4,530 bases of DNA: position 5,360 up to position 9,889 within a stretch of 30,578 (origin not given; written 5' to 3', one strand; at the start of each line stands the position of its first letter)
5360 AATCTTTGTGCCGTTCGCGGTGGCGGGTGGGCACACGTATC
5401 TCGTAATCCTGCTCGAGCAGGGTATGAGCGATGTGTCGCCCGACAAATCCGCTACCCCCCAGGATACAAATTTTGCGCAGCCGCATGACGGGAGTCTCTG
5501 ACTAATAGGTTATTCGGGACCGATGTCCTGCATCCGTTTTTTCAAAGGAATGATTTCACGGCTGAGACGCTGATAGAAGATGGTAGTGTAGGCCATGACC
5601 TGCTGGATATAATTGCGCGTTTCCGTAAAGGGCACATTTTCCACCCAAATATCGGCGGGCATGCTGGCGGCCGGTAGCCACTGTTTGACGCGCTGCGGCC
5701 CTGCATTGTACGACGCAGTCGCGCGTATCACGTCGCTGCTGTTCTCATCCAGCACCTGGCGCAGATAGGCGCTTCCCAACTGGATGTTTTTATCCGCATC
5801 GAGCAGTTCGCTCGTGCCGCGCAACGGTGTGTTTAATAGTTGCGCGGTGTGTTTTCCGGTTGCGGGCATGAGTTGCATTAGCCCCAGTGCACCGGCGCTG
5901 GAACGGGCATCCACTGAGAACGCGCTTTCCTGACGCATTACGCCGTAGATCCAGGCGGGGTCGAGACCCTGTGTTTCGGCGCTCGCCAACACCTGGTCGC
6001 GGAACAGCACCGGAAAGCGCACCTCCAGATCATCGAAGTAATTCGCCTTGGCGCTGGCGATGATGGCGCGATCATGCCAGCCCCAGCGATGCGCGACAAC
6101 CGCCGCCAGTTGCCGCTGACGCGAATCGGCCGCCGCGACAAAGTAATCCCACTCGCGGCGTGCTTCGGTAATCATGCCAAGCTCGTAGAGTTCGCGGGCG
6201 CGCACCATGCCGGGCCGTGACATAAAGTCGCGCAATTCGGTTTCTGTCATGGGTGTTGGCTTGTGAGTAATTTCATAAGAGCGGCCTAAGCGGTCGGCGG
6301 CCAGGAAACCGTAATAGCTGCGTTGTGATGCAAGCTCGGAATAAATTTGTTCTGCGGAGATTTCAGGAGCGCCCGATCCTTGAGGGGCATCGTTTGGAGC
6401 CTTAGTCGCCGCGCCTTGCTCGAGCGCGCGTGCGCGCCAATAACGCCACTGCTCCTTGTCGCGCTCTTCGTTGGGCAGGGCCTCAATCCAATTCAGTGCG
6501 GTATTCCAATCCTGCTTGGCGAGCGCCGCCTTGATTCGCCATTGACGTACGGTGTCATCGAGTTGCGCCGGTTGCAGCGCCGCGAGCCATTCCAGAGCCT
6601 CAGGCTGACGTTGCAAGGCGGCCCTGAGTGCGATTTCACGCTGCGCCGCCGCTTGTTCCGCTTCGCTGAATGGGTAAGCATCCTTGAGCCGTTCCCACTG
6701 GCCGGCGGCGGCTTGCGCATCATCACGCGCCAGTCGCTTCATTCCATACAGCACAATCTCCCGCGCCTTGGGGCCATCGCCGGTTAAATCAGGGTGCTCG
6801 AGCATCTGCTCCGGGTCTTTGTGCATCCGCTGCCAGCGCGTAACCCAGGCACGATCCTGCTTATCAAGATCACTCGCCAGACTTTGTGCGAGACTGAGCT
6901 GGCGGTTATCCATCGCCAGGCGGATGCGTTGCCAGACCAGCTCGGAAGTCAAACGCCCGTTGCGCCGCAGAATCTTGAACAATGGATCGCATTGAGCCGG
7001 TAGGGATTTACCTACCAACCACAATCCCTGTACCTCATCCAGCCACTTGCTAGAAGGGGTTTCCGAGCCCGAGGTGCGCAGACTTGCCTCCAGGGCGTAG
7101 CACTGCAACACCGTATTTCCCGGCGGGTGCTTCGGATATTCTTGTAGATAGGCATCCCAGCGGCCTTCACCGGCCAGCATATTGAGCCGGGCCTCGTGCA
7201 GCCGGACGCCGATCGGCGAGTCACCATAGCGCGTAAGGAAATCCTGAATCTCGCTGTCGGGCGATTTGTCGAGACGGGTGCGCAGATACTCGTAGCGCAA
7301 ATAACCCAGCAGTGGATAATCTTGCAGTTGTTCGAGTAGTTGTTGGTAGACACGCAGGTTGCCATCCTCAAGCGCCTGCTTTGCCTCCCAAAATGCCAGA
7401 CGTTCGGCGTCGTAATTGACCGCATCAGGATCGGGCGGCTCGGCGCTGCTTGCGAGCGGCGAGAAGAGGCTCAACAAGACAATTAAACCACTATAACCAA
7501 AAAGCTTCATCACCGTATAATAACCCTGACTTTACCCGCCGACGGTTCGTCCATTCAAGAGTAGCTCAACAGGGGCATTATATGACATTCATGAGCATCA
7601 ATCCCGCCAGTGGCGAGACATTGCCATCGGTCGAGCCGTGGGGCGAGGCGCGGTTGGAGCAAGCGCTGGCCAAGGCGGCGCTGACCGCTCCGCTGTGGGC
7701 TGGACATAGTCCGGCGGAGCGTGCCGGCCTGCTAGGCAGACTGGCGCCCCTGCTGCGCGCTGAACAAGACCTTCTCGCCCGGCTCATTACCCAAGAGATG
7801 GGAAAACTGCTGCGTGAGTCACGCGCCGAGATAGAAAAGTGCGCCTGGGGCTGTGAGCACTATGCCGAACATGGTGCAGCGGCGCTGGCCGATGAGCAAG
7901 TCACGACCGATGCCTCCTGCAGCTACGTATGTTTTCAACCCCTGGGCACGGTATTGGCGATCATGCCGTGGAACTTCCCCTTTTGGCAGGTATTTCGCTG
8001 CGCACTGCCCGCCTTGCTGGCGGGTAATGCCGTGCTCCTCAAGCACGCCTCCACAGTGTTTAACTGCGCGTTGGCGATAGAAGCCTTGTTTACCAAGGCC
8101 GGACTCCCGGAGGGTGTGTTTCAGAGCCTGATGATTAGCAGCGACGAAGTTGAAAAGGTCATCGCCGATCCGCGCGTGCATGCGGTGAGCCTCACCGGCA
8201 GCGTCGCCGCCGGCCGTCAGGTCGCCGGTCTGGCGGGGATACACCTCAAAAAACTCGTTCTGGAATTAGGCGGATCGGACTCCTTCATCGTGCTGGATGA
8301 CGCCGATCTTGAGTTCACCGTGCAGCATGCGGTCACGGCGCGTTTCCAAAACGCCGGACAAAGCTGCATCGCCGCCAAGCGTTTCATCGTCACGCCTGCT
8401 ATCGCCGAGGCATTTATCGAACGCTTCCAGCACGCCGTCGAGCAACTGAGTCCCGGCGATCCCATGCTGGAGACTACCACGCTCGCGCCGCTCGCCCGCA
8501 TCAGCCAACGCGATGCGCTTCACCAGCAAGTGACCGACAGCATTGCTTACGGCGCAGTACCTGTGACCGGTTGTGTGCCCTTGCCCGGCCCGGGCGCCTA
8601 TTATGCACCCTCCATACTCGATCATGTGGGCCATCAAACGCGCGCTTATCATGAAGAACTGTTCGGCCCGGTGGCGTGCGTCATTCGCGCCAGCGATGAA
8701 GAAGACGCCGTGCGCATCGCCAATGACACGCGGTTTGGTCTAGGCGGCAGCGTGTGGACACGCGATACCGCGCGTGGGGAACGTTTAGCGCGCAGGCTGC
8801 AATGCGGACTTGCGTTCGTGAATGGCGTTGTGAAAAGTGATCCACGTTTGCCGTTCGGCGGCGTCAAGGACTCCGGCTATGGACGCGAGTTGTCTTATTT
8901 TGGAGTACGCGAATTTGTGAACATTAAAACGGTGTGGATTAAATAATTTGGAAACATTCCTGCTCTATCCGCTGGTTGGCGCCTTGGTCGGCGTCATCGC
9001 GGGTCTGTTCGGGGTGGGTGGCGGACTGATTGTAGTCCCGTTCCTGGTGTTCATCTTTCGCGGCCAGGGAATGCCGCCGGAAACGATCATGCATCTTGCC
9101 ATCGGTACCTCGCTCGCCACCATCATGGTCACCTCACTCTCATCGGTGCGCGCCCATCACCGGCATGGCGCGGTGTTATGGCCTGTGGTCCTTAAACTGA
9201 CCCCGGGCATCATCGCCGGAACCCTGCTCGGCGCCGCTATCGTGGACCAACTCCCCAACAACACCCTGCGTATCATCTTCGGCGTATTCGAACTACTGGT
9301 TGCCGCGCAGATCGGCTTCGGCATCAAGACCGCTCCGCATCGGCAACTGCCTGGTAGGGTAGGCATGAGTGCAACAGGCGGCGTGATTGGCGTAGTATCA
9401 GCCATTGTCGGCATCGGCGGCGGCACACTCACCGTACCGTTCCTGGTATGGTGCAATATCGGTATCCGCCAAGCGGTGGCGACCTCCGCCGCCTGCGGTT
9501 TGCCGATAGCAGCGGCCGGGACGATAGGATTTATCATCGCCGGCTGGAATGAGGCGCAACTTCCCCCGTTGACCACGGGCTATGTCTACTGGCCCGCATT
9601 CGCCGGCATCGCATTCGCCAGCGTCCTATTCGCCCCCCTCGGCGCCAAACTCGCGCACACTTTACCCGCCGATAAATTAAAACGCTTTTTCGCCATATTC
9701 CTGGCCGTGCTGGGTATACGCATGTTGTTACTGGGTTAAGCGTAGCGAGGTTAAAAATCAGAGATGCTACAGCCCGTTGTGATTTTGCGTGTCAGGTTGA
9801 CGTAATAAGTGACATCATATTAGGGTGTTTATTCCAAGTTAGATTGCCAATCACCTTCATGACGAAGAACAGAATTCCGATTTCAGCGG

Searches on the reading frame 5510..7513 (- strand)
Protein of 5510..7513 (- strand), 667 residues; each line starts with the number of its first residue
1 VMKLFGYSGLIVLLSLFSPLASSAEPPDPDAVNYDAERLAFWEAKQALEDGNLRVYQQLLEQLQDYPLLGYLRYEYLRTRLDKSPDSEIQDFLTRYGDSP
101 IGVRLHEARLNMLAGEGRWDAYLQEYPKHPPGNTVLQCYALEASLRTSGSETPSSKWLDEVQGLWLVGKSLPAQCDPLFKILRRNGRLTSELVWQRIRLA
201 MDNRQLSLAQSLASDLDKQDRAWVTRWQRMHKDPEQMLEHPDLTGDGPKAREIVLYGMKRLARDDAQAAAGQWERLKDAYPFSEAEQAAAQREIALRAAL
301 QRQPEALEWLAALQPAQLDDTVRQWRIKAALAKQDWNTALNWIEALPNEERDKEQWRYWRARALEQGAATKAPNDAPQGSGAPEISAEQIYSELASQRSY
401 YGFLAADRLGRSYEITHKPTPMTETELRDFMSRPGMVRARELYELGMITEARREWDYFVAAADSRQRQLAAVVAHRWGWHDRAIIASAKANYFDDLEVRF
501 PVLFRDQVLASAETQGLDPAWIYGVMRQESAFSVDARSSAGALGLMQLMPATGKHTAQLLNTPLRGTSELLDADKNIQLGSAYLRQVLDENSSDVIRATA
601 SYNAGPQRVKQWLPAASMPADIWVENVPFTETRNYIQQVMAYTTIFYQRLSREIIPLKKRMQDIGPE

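Call 26: search_protein_families(library=pfam, proteins=[window:5510-7513:-])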
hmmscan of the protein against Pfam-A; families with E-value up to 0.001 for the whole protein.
window:5510-7513:- (667 aa): 3 families
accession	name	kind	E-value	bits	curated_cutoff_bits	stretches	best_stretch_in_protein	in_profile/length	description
PF01464.25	SLT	-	1.1e-25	89.9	21.3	1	510-614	5-106/117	Transglycosylase SLT domain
PF14718.12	SLT_L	-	2.4e-20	72.9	25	1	432-496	4-68/68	Soluble lytic murein transglycosylase L domain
PF00760.24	Cucumo_coat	-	0.00015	21.8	22.6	1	161-215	82-138/175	Cucumovirus coat protein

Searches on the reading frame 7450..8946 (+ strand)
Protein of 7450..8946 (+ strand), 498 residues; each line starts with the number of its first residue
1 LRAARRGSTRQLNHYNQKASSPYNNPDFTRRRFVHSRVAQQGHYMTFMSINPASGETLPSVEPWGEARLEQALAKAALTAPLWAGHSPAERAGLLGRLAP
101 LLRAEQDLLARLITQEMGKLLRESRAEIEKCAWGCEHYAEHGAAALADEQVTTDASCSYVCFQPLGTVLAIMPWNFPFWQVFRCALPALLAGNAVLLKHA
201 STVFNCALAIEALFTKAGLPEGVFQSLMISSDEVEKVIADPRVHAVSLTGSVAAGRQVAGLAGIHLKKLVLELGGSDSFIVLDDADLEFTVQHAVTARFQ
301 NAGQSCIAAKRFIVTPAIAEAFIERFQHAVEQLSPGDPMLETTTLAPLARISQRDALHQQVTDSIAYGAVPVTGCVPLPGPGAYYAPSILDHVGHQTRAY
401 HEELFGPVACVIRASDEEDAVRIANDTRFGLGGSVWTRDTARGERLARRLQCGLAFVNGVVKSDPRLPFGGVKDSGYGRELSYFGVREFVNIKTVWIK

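Call 26: search_protein_families(library=pfam, proteins=[window:7450-8946:+])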
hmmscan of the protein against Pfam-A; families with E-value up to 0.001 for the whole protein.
window:7450-8946:+ (498 aa): 1 family
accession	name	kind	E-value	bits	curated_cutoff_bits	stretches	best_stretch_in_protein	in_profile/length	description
PF00171.27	Aldedh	-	1.1e-128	430.2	23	1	45-495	7-461/461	Aldehyde dehydrogenase family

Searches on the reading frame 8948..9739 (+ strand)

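Call 26: search_protein_families(library=pfam, proteins=[window:8948-9739:+])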
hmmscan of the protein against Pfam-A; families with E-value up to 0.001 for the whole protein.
window:8948-9739:+ (263 aa): 1 family
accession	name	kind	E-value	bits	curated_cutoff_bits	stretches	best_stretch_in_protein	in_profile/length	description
PF01925.25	TauE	-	2.2e-58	198.2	32.6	1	9-259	3-237/237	Sulfite exporter TauE/SafE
